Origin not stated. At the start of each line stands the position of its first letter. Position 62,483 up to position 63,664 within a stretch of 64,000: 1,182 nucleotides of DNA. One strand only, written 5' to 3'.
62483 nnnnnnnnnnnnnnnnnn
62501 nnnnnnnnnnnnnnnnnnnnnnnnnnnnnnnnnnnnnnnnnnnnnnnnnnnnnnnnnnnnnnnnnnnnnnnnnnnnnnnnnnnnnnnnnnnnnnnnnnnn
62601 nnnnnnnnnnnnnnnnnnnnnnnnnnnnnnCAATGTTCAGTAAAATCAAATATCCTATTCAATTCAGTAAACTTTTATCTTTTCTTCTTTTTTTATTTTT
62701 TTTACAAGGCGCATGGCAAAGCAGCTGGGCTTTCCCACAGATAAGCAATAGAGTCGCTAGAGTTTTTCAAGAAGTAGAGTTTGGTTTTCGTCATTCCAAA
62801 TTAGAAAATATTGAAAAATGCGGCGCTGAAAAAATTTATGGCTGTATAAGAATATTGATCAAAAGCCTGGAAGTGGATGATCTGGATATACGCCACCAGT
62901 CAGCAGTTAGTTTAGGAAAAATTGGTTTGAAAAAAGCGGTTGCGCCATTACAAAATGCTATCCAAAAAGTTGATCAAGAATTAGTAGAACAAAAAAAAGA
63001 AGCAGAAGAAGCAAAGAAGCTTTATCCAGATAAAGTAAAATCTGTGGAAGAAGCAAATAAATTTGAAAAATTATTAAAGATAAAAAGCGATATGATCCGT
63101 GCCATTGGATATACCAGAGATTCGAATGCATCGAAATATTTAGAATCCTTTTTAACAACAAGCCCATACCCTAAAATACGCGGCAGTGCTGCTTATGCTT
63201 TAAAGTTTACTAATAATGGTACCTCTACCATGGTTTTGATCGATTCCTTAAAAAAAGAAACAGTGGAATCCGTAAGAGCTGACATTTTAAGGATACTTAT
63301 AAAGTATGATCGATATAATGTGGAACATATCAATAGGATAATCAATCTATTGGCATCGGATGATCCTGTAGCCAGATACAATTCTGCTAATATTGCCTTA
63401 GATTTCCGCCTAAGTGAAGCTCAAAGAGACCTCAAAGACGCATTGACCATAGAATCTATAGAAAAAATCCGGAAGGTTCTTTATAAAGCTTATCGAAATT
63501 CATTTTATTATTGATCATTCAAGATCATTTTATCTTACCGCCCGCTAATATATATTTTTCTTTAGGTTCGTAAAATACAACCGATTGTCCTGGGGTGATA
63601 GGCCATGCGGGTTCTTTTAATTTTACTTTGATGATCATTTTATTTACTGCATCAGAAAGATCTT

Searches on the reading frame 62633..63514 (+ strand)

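Call 50: search_protein_families(library=pfam, proteins=[window:62633-63514:+], max_evalue=0.001)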
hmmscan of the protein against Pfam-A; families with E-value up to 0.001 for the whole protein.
window:62633-63514:+ (293 aa): 1 family
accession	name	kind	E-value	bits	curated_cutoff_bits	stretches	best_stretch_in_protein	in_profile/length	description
PF13646.12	HEAT_2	-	1.4e-13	51.3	27.7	1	151-219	17-84/88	HEAT repeats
